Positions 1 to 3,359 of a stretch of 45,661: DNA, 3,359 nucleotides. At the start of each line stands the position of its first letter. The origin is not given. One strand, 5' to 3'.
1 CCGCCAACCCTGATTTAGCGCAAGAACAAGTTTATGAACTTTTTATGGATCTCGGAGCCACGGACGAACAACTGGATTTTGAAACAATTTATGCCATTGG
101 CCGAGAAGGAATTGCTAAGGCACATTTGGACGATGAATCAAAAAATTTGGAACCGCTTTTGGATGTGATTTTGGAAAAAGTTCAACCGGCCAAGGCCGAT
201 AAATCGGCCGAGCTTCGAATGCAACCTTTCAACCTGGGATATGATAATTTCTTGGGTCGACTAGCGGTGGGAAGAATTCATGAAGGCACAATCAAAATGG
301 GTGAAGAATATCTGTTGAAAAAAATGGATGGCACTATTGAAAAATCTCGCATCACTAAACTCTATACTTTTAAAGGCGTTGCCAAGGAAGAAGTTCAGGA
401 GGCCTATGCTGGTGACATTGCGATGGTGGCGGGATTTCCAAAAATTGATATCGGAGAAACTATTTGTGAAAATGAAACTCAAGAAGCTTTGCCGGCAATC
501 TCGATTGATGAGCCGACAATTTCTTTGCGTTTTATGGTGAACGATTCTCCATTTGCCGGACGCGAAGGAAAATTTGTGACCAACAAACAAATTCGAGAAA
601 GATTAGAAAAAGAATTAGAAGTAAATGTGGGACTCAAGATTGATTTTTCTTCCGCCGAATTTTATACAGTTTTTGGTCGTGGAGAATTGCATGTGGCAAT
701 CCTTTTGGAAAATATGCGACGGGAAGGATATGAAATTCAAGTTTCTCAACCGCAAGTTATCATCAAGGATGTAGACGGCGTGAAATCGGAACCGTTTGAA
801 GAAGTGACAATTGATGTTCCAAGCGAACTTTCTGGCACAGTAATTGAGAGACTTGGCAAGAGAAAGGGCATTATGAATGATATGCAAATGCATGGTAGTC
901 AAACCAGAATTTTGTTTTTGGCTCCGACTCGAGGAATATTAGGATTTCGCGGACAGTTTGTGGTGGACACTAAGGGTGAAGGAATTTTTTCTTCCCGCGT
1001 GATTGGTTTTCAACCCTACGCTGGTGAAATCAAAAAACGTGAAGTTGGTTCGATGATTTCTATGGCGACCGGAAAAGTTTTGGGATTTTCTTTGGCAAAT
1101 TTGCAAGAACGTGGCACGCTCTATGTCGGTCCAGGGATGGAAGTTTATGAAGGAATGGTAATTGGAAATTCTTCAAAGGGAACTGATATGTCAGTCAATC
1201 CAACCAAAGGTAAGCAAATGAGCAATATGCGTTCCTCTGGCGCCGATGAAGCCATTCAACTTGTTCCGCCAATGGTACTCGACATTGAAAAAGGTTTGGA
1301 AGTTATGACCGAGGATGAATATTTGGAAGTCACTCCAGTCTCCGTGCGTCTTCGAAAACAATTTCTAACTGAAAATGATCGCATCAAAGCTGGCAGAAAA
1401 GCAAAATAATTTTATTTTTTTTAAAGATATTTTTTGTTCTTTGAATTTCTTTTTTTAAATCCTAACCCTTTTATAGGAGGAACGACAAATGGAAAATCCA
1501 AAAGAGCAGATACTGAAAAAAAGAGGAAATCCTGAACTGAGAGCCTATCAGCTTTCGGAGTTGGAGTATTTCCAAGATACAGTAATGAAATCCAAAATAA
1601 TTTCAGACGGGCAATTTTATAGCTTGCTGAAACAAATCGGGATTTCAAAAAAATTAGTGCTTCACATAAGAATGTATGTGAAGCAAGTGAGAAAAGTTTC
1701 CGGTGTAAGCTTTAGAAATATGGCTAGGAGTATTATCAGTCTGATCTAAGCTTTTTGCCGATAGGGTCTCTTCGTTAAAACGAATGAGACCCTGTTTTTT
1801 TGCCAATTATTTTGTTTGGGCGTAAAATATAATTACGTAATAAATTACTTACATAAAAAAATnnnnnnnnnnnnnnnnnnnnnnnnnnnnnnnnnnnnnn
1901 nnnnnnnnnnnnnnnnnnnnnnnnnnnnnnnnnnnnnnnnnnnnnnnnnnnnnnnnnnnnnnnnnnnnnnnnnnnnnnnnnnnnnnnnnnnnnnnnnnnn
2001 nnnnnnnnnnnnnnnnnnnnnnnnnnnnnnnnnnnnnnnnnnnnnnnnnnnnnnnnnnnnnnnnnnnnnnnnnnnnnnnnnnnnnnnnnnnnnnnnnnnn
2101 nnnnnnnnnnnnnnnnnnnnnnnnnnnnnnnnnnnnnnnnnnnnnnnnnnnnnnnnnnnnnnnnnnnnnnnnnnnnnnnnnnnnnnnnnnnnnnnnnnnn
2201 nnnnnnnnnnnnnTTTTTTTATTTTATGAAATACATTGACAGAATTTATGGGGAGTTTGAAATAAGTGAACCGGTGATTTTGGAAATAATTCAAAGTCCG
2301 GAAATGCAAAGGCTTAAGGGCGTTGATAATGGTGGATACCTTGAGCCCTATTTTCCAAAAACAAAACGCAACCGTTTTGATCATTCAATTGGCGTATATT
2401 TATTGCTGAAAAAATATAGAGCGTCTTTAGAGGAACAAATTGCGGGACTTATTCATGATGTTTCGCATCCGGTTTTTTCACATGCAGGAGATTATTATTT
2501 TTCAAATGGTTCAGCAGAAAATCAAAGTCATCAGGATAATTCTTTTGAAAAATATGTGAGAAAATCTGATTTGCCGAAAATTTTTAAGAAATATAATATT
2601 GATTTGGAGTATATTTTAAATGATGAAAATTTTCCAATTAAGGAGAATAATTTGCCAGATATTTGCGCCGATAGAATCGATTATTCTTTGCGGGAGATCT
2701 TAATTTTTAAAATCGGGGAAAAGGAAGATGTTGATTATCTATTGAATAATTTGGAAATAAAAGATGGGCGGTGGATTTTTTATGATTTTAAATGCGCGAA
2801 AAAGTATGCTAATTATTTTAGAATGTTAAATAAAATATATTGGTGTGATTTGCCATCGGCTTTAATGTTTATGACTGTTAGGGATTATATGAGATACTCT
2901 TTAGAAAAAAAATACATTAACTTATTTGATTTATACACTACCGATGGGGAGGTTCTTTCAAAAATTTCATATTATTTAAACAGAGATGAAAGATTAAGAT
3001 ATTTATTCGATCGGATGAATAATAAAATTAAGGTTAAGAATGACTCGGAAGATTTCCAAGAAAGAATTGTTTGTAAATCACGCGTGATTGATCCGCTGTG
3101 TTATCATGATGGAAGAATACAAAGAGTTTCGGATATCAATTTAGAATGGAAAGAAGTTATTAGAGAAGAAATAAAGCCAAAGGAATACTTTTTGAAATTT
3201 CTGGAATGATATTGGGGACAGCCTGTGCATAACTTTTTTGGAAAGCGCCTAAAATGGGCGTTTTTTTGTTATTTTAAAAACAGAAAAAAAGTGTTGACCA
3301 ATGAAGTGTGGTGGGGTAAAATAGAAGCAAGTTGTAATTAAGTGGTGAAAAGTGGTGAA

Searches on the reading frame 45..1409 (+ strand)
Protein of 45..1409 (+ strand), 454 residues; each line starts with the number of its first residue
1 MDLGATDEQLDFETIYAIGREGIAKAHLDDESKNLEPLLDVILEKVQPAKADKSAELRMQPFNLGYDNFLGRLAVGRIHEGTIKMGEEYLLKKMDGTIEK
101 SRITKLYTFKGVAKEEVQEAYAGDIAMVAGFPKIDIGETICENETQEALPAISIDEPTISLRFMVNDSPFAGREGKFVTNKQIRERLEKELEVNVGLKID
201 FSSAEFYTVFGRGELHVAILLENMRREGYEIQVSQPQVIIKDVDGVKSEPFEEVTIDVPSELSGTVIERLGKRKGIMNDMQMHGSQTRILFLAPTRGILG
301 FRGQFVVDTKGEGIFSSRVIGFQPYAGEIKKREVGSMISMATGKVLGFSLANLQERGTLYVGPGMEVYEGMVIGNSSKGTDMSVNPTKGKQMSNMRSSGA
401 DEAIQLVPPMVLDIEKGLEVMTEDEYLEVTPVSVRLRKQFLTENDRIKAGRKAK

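Call 31: find_encoding_contigs(protein=window:45-1409:+, flank=10000, max_places=4)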
Protein window:45-1409:+ (454 aa): no gene with exactly this product is on record in the collection.

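Call 65: search_protein_families(library=pfam, proteins=[window:45-1409:+], max_evalue=0.00001)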
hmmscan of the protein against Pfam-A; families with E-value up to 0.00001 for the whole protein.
window:45-1409:+ (454 aa): 4 families
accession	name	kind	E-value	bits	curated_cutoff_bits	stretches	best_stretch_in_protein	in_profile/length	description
PF21018.2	BipA_C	-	3.1e-40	136.8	23.8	1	335-442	2-109/110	TypA/BipA C-terminal domain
PF00679.30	EFG_C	-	1.3e-20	73.7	27.9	1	248-332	3-88/89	Elongation factor G C-terminus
PF03144.31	GTP_EFTU_D2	-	6.5e-12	46.1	30.3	1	71-141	1-73/73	Elongation factor Tu domain 2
PF22042.2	EF-G_D2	-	7.7e-10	39.2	27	1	63-142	8-83/84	Elongation factor G domain 2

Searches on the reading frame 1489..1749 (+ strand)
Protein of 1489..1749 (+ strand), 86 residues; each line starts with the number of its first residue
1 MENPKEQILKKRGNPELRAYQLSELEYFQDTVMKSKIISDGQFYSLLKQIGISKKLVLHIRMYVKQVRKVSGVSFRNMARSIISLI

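Call 33: find_encoding_contigs(protein=window:1489-1749:+, flank=10000, max_places=4)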
Protein window:1489-1749:+ (86 aa): 2 contigs read that carry it; 2 places shown.
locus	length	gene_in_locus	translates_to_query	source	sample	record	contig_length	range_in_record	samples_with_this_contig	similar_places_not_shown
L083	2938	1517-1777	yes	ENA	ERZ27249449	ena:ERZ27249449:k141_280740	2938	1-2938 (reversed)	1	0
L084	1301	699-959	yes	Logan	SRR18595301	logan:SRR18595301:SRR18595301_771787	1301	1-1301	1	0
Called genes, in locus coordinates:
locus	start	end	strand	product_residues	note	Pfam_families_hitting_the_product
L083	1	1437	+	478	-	?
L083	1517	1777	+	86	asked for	-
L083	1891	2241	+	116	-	PF12675:DUF3795 (faint)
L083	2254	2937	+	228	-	?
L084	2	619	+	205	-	?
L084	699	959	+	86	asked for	-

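Call 65: search_protein_families(library=pfam, proteins=[window:1489-1749:+], max_evalue=0.00001)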
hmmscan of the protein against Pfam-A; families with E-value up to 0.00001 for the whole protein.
window:1489-1749:+ (86 aa): 0 families

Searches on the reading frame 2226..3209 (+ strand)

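Call 17: search_protein_families(library=pfam, proteins=[window:2226-3209:+])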
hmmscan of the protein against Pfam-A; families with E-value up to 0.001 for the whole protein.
window:2226-3209:+ (327 aa): 1 family
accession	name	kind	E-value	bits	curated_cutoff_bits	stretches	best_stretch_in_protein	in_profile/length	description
PF01966.28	HD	-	1.5e-07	32.2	22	1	50-153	1-112/116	HD domain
